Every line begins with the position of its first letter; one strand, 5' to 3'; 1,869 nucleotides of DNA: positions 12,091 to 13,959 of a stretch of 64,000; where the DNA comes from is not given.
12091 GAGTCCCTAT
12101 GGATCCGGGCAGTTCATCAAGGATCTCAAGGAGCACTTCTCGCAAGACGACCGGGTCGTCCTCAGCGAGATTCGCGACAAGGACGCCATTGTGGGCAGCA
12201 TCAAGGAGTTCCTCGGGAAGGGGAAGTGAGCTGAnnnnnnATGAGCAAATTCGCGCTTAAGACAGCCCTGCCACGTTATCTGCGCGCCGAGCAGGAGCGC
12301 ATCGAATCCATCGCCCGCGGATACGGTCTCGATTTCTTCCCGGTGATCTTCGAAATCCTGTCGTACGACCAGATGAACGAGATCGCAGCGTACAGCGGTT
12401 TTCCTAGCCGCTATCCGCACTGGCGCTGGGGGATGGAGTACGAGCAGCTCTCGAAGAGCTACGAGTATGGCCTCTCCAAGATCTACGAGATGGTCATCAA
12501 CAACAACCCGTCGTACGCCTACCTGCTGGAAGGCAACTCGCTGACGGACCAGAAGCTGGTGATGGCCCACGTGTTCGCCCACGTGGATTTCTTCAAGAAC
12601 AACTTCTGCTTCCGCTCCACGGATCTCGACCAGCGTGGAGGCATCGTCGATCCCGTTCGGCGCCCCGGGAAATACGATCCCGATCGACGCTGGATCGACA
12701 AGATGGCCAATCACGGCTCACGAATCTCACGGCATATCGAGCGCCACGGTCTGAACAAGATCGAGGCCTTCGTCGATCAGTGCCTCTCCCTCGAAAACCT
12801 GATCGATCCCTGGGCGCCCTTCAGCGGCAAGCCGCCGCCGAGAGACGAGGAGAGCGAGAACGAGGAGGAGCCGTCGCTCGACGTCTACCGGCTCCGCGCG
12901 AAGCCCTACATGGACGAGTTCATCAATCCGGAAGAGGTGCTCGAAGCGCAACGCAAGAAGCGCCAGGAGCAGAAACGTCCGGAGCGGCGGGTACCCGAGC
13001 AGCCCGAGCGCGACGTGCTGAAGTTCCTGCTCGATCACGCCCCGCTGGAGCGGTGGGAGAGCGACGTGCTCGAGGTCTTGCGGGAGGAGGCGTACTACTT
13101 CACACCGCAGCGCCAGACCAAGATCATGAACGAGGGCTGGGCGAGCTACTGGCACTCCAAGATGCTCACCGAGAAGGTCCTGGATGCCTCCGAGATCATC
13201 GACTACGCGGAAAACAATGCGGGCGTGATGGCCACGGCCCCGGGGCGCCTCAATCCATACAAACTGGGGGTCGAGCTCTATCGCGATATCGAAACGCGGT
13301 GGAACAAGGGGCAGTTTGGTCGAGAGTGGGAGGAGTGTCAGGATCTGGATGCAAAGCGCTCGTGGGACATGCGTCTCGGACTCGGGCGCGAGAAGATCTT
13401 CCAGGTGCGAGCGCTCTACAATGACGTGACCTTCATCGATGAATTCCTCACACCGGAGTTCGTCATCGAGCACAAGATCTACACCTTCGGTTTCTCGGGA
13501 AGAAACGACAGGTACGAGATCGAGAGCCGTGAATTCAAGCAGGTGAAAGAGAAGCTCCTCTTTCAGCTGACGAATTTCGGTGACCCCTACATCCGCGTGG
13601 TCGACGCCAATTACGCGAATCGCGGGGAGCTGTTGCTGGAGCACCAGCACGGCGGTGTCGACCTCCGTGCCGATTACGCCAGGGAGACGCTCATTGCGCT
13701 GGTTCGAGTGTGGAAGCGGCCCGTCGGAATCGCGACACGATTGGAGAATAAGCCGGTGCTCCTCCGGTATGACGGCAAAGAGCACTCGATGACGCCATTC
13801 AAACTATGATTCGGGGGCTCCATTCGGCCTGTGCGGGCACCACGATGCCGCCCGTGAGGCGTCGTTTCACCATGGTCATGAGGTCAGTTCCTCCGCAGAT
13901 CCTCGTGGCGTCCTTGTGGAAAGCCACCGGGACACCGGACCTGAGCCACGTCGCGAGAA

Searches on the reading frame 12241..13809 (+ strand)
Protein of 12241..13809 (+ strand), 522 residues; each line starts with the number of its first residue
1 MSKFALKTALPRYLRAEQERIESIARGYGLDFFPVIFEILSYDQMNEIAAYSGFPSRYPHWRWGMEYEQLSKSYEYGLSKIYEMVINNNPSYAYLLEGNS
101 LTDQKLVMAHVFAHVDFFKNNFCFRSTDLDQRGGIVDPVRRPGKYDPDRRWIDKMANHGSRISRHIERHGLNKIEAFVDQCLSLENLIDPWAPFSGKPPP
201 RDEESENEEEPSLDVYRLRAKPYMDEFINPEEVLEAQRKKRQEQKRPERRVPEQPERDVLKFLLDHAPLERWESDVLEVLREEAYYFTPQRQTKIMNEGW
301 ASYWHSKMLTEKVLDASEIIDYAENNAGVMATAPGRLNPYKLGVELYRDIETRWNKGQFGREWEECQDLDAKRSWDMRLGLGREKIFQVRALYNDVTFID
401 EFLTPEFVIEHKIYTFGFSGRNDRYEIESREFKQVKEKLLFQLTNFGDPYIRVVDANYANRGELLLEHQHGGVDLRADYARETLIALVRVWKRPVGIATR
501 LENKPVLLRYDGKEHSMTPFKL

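Call 10: search_protein_families(library=pfam, proteins=[window:12241-13809:+], max_evalue=0.01)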
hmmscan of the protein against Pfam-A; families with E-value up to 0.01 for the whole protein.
window:12241-13809:+ (522 aa): 2 families
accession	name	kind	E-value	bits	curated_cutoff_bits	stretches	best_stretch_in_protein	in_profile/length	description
PF04293.20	SpoVR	-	2.3e-135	451.9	27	1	13-446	6-405/407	SpoVR like protein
PF24755.2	SpoVR_C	-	3.7e-08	33.7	27.6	1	449-498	1-51/55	SpoVR-like C-terminal domain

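Call 15: find_encoding_contigs(protein=window:12241-13809:+, flank=6000, max_places=4)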
Protein window:12241-13809:+ (522 aa): no gene with exactly this product is on record in the collection.
